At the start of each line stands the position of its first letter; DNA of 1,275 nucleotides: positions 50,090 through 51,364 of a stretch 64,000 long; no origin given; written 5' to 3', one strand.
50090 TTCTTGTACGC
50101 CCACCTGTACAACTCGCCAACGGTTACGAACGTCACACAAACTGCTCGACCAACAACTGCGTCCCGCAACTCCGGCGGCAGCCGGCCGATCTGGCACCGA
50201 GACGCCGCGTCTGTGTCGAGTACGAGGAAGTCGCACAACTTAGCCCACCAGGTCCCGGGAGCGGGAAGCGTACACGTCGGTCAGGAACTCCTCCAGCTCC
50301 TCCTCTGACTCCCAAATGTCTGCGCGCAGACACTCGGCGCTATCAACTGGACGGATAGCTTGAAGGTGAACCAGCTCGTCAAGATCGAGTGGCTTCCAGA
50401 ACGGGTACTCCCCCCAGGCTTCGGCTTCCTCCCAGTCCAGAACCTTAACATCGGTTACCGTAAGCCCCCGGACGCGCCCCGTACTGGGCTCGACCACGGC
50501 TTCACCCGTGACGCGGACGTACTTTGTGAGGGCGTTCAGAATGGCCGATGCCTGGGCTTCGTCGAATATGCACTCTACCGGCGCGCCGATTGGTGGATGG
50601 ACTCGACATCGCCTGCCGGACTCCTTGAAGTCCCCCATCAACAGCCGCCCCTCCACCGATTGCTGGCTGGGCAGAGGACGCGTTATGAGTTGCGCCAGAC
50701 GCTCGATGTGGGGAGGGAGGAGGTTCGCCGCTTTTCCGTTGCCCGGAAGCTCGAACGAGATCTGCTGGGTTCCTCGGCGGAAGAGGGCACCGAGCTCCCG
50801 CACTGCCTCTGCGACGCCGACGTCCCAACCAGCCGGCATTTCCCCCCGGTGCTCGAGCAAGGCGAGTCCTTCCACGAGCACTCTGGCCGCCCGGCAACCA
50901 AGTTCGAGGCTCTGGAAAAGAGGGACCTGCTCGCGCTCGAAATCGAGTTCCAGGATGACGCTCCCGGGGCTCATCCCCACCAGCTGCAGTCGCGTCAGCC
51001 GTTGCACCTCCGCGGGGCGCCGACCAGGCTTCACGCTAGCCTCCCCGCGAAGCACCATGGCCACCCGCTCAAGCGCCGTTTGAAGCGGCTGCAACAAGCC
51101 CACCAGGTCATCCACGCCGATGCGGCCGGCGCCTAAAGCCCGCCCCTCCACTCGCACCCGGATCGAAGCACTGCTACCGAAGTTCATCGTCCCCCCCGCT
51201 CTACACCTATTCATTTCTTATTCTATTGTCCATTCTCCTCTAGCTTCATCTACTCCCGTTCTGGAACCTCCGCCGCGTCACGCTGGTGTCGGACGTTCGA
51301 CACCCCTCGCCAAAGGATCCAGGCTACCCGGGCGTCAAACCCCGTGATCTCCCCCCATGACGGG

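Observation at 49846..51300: Lower-GC VapC PIN toxin with an atypically large (315 aa) uncharacterised upstream partner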

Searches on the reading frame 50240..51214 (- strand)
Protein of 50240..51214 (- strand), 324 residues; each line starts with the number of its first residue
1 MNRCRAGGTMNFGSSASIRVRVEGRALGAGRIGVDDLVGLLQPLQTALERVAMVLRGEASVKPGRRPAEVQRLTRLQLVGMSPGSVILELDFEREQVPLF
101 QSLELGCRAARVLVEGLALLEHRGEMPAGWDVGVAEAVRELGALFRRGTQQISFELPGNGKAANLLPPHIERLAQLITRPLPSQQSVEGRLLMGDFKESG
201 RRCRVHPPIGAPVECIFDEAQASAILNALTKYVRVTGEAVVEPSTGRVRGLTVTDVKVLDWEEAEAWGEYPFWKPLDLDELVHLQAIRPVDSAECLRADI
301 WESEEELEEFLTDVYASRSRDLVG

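Call 3: search_protein_families(library=pfam, proteins=[window:50240-51214:-], max_evalue=1)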
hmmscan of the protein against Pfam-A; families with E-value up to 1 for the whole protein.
window:50240-51214:- (324 aa): 1 family
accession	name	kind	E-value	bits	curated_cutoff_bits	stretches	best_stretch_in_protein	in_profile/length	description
PF19135.5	DUF5818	-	0.54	10.3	27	0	19-36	36-53/57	Protein of unknown function (DUF5818)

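Call 4: search_protein_families(library=ncbifam, proteins=[window:50240-51214:-], max_evalue=1)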
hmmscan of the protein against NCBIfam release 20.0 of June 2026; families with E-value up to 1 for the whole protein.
window:50240-51214:- (324 aa): 0 families

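Call 5: search_protein_families(library=padloc, proteins=[window:50240-51214:-], max_evalue=1)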
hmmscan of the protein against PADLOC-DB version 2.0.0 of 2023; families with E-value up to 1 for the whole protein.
window:50240-51214:- (324 aa): 0 families

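Call 7: find_homologous_proteins(query=window:50240-51187:-)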
Query window:50240-51187:- (315 aa): 19 proteins with E <= 0.001 among 8000 candidates.
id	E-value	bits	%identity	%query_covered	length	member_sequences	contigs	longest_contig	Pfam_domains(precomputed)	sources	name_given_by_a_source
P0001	1.9e-194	663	100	96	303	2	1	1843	-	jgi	jgi:hypothetical protein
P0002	2.4e-101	357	55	97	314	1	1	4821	-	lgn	-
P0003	7.9e-92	326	53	97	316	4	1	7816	-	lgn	-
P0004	2.1e-90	321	53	95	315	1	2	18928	-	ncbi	-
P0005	2.2e-86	308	48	96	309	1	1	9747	-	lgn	-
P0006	6.6e-86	307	48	96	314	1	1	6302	-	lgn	-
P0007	7.1e-85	303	49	96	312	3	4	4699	-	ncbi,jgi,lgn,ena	jgi:hypothetical protein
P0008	7.3e-84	300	50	95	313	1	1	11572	-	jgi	jgi:hypothetical protein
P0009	1.7e-82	295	49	95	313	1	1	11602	-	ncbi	-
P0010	3.4e-57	212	42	97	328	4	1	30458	-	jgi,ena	-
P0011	1.2e-52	197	40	96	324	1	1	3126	-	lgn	-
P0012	3.1e-52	196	38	96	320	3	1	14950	-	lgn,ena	-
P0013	1.4e-51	194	41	98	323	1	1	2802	-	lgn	-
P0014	9.0e-51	191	39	95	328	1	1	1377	-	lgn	-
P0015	2.2e-45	174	36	97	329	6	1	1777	-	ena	-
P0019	8.6e-36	142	36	76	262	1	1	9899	-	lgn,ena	-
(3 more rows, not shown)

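Call 8: search_solved_structures(query=window:50240-51187:-, max_evalue=10)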
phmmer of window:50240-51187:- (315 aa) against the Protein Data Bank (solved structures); distinct sequences matched with E-value up to 10: 1.
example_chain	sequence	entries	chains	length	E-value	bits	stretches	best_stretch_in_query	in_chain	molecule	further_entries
2ox6_A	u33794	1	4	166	0.55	12.8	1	239-287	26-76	Hypothetical protein SO3848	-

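Call 9: search_protein_families(library=phrogs, proteins=[window:50240-51187:-], max_evalue=1)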
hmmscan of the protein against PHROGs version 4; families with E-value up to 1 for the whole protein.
window:50240-51187:- (315 aa): 0 families

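Call 11: find_encoding_contigs(protein=P0004, flank=6000, max_places=3)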
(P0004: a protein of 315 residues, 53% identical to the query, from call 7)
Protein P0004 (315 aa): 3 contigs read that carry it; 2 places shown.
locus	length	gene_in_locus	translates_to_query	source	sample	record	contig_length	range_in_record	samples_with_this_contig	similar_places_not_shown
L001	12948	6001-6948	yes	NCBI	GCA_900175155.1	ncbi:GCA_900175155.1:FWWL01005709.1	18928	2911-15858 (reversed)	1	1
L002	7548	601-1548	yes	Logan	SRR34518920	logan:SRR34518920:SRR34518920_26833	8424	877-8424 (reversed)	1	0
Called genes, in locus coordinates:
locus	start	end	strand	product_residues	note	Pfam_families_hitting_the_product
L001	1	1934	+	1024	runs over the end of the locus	PF04465:DUF499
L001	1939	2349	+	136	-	PF24728:DUF7680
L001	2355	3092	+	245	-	-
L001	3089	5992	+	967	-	PF06634:DUF1156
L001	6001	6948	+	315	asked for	-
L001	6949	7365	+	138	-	PF01850:PIN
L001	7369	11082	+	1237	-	PF00176:SNF2-rel_dom, PF04851:ResIII, PF00271:Helicase_C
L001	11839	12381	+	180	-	-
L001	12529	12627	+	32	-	-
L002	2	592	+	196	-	?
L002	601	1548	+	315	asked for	-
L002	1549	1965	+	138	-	PF01850:PIN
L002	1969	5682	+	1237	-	PF00176:SNF2-rel_dom, PF04851:ResIII, PF00271:Helicase_C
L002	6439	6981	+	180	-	-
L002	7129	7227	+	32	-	-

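Call 12: find_encoding_contigs(protein=P0010, flank=6000, max_places=3)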
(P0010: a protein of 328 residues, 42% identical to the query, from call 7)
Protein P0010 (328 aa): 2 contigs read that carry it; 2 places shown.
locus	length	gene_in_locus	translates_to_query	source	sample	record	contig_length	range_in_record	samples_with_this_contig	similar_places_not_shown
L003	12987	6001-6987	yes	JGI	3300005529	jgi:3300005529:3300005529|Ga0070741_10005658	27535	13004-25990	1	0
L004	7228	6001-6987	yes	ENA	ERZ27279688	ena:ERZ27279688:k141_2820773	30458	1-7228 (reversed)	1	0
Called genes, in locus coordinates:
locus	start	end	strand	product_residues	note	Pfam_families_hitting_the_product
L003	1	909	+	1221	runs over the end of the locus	PF25792:BREX_BrxC_helical (faint), PF25791:WHD_BREX_BrxC (weak)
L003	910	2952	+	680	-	PF01170:UPF0020 (faint), PF02384:N6_Mtase (faint), PF20473:MmeI_Mtase, PF07669:Eco57I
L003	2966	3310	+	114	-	PF01909:NTP_transf_2, PF18765:Polbeta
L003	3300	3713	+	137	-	PF05168:HEPN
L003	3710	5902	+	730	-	-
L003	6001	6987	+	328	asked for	-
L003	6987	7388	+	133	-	PF01850:PIN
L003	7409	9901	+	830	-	PF08665:PglZ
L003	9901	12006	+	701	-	PF20442:BrxL_N, PF13337:BrxL_ATPase, PF05362:Lon_C, PF13541:ChlI (weak)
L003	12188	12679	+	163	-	PF03284:PHZA_PHZB (weak), PF12680:SnoaL_2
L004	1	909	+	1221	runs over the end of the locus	PF25792:BREX_BrxC_helical (faint), PF25791:WHD_BREX_BrxC (weak)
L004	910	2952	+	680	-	PF01170:UPF0020 (faint), PF02384:N6_Mtase (faint), PF20473:MmeI_Mtase, PF07669:Eco57I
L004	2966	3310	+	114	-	PF01909:NTP_transf_2, PF18765:Polbeta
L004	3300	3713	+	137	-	PF05168:HEPN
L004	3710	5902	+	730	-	-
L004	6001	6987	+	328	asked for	-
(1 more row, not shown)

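Call 16: find_encoding_contigs(protein=P0009, flank=6000, max_places=3)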
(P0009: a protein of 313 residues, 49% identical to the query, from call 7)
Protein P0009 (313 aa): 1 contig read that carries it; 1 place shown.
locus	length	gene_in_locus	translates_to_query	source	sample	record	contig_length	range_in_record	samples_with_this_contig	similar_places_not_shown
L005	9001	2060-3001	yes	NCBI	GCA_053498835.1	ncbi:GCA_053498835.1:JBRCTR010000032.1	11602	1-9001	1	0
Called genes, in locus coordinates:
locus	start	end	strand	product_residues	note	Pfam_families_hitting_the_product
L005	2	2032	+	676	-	?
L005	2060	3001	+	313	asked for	-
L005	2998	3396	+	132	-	PF01850:PIN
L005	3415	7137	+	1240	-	PF00176:SNF2-rel_dom, PF04851:ResIII, PF00271:Helicase_C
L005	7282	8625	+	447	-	-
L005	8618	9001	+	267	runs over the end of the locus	PF04542:Sigma70_r2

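Call 17: find_encoding_contigs(protein=P0012, flank=6000, max_places=3)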
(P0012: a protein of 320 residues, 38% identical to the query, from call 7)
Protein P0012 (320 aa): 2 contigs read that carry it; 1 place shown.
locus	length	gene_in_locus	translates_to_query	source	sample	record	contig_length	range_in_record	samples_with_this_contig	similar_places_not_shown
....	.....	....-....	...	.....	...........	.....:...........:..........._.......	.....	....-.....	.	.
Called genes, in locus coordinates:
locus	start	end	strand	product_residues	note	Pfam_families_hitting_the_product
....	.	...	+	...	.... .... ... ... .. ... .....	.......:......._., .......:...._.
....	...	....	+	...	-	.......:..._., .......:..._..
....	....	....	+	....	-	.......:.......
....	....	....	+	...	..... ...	-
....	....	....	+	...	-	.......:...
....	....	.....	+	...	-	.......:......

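Call 18: find_encoding_contigs(protein=P0019, flank=6000, max_places=3)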
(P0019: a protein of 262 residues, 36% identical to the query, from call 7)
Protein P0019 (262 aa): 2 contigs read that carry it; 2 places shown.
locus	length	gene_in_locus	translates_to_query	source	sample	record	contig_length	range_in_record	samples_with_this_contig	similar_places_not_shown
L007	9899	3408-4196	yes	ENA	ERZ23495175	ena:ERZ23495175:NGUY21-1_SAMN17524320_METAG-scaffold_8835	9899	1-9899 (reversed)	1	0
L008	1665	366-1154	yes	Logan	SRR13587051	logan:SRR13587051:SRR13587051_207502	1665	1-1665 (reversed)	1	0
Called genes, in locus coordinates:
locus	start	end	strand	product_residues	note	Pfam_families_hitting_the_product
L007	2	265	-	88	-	?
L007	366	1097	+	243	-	PF14234:DUF4336 (weak)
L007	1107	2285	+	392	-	PF02515:CoA_transf_3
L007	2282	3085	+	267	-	PF00378:ECH_1, PF16113:ECH_2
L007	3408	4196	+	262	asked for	-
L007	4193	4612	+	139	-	PF01850:PIN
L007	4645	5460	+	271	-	PF00005:ABC_tran, PF13304:AAA_21 (weak)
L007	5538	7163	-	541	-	-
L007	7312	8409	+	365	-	-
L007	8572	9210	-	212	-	-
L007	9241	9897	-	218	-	?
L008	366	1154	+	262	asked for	-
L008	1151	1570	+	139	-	PF01850:PIN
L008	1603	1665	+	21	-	?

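Call 19: find_encoding_contigs(protein=P0003, flank=6000, max_places=3)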
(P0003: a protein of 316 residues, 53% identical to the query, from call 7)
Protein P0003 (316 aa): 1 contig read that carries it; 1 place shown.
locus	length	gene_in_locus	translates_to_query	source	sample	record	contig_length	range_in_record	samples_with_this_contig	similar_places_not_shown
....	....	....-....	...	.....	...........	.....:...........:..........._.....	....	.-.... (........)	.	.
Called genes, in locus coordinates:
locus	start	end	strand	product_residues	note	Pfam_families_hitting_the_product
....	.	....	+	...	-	?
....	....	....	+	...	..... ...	-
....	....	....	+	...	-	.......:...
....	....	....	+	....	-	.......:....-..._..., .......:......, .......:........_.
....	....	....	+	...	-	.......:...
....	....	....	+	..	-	?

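Call 20: predict_structure(alignment_id=A1)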
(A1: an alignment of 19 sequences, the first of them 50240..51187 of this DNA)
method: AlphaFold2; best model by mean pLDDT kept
length: 315 residues; sequences in the alignment: 19
mean_pLDDT: 77.1   pTM: 0.53
mean pLDDT of the five models: 77.1, 76.9, 74.1, 73.5, 71.5
residues with pLDDT >= 90: 48; 70-90: 170; 50-70: 80; < 50: 17
segments of 3 or more residues with pLDDT < 50: 1-3, 254-262, 312-315
pLDDT, mean of each block of 10 residues (from residue 1): 61 90 85 87 78 65 75 88 64 75 91 79 87 90 88 88 80 71 74 83 86 87 87 70 88 47 56 63 65 81 76 45
secondary structure, 60 per line:
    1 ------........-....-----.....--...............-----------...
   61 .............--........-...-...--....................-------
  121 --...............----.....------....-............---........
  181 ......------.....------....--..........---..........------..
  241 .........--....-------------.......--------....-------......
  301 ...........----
elements in order: E7-14 H16-19 H25-29 H32-46 H58-64 E65-73 E76-83 H94-113 H123-137 E142-146 E153-156 H158-169 E173-186 E193-197 E204-207 H210-219 E223-232 E239-249 H252-255 H269-275 H284-287 H295-311

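Call 27: search_protein_representatives(alignment_id=A1)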
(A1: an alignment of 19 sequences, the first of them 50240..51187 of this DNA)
Query: 19 sequences, 320 profile positions. Proteins with E-value up to 0.001 (for the whole library): 2616; up to 1e-10: 635; up to 1e-30: 233. The best 150 are listed.
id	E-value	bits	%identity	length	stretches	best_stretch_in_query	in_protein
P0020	2.0e-133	460.8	-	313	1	4-317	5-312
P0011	3.3e-122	423.9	-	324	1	2-318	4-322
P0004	1.2e-121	422.0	-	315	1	5-315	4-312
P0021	7.6e-114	396.4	-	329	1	7-318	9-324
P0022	5.9e-108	377.1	-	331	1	2-316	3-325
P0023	1.3e-107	375.9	-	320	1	4-311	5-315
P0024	3.7e-104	364.6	-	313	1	2-314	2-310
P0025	5.5e-104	364.0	-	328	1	6-318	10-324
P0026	9.6e-103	359.9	-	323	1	3-315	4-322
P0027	1.6e-102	359.3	-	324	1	3-317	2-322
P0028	4.1e-102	357.9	-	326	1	5-317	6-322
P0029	5.5e-100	350.9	-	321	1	7-315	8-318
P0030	8.6e-96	337.1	-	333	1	6-308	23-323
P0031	2.1e-93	329.2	-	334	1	7-316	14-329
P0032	3.2e-93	328.7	-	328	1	4-316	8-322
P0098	3.4e-56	207.0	-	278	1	6-255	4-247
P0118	3.6e-48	180.7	-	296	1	7-283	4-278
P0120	1.3e-47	178.8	-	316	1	5-255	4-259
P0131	5.4e-46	173.5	-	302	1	8-260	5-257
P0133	7.8e-46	173.0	-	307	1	4-259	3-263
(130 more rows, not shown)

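Call 29: search_protein_families(library=pfam, alignment_id=A2, max_evalue=0.01)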
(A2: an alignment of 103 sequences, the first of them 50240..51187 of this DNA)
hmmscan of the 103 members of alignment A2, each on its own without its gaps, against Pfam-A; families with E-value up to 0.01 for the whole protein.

A. member 1, window:50240-51187:- (315 aa): 0 families

B. families by the number of members that match (of 103 scanned): 3 families
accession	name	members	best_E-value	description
PF11294.13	DUF3095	1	0.0034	Protein of unknown function (DUF3095)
PF22484.2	DUF6986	1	0.0043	Domain of unknown function (DUF6986)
PF02697.20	VAPB_antitox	1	0.0063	Putative antitoxin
